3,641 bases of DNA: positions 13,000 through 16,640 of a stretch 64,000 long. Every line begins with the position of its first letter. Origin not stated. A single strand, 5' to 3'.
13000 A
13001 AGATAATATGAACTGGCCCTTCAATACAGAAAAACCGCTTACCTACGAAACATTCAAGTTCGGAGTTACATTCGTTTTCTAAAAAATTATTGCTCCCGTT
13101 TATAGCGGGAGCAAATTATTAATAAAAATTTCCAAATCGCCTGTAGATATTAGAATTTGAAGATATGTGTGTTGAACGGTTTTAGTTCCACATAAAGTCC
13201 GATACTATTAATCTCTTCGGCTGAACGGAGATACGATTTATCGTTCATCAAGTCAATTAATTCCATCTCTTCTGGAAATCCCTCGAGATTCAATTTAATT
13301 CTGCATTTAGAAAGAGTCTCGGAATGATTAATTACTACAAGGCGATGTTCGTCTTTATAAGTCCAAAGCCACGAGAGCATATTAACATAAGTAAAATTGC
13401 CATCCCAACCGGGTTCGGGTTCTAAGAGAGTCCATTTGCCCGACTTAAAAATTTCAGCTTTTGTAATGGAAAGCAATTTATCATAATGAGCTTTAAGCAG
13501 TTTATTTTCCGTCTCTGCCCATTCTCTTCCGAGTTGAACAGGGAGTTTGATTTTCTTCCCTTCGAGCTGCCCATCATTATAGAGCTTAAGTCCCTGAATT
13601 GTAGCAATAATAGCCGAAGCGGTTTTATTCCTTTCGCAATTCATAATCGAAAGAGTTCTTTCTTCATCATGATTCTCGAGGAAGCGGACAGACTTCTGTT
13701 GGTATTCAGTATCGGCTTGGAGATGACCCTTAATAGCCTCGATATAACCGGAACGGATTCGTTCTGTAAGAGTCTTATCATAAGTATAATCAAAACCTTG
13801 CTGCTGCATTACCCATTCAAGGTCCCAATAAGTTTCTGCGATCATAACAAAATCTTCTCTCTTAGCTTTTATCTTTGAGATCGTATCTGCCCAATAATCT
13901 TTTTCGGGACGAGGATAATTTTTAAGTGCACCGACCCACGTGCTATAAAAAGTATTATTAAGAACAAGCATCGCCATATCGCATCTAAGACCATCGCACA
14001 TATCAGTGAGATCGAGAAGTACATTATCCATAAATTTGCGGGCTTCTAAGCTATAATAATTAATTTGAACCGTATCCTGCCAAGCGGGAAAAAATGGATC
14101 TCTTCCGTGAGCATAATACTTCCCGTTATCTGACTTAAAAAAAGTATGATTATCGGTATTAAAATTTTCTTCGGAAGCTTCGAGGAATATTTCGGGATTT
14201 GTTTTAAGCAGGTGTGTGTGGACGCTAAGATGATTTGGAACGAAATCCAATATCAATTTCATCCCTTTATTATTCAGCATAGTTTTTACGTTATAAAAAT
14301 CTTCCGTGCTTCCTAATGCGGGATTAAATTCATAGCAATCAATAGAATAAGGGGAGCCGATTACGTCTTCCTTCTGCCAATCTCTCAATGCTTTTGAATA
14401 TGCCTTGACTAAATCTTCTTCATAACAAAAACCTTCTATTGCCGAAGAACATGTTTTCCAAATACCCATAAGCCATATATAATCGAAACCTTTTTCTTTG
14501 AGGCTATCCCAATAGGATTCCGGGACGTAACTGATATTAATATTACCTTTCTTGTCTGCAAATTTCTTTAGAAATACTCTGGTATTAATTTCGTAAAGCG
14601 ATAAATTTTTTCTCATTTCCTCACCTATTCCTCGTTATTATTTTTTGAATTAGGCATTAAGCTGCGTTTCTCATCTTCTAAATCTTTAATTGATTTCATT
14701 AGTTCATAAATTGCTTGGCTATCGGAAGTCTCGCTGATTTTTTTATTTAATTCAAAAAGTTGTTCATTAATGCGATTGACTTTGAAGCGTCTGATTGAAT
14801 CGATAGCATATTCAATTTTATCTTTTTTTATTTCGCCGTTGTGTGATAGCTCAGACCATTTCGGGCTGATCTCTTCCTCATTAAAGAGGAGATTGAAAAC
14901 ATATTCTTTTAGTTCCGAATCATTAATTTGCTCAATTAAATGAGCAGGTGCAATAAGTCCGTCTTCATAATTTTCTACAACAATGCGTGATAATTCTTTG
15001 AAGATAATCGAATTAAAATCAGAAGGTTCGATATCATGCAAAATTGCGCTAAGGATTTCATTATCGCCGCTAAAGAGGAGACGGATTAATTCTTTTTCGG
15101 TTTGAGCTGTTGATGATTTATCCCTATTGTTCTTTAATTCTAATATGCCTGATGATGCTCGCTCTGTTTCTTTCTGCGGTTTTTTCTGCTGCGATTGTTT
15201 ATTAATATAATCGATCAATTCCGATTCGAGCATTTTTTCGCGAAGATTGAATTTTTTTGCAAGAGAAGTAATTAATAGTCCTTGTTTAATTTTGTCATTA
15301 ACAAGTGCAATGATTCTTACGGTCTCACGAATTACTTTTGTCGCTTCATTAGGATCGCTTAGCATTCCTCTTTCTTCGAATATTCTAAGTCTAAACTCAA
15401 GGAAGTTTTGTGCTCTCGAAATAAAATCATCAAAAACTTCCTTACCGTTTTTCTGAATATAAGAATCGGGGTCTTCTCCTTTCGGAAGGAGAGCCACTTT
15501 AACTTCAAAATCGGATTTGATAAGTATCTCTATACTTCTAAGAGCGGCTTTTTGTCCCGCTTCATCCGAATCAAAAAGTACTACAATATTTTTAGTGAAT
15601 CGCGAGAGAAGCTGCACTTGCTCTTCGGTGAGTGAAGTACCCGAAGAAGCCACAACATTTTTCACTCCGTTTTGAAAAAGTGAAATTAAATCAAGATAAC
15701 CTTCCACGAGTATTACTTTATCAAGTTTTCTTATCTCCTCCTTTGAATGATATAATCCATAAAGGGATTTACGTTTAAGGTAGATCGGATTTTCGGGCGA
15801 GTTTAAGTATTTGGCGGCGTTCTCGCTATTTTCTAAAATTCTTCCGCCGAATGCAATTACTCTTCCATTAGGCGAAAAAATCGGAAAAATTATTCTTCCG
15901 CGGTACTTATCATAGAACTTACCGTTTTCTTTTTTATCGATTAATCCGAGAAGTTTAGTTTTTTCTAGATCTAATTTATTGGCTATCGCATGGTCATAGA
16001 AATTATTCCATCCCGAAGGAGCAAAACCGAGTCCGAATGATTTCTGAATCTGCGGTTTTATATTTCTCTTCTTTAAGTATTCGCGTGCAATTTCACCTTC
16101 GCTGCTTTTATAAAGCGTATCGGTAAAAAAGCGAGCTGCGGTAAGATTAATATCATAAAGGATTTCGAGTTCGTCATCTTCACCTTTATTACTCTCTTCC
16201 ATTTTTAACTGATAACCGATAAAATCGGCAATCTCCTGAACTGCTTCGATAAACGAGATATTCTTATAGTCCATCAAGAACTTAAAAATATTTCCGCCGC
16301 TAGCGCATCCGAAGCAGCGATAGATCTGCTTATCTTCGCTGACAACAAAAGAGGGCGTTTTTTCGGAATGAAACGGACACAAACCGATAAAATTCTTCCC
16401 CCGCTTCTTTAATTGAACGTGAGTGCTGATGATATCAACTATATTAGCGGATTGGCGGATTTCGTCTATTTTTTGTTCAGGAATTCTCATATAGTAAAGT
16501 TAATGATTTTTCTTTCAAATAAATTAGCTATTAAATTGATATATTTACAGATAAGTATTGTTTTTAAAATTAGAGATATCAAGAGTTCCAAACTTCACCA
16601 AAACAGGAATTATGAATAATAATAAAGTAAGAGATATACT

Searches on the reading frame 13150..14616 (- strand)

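Call 62: search_protein_families(library=pfam, proteins=[window:13150-14616:-], max_evalue=0.00001)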
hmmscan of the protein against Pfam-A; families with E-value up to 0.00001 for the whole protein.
window:13150-14616:- (488 aa): 1 family
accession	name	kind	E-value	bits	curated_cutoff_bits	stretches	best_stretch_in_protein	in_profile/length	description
PF00128.31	Alpha-amylase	-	5e-12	46.2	22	1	39-349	28-351/446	Alpha amylase, catalytic domain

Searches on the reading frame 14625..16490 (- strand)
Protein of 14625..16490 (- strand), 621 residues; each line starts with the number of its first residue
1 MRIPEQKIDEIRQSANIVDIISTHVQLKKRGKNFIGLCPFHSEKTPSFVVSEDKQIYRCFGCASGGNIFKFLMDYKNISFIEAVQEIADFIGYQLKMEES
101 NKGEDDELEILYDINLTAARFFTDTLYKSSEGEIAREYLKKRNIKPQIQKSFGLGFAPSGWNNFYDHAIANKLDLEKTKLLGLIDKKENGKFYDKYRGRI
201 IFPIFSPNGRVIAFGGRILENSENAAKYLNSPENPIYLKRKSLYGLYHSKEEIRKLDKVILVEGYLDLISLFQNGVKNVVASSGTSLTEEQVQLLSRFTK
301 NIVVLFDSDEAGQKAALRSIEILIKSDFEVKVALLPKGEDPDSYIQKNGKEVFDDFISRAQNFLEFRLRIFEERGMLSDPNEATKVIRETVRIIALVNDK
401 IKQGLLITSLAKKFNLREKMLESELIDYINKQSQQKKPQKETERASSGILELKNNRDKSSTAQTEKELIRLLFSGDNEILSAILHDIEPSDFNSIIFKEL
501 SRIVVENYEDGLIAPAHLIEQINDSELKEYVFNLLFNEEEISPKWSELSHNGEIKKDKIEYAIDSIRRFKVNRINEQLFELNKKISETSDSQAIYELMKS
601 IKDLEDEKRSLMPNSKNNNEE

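Call 62: search_protein_families(library=pfam, proteins=[window:14625-16490:-], max_evalue=0.00001)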
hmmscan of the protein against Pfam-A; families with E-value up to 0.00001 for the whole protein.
window:14625-16490:- (621 aa): 6 families
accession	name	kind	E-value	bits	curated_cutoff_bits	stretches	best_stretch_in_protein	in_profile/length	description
PF08275.17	DNAG_N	-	2.1e-38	131.7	26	1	122-249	2-127/128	DNA primase catalytic core, N-terminal domain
PF01807.25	Zn_ribbon_DnaG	-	1.7e-37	127.6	24.9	1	4-98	2-96/98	CHC2 zinc finger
PF13155.12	Toprim_2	-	4.3e-26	91.5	22.1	1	260-345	1-88/88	Toprim-like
PF13662.12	Toprim_4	-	1.1e-18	67.7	25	1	257-332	1-83/85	Toprim domain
PF13362.12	Toprim_3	-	4.2e-11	43.6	27.2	1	259-351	2-95/95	Toprim domain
PF01751.28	Toprim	-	7.8e-11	42.5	23.1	1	259-331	2-92/96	Toprim domain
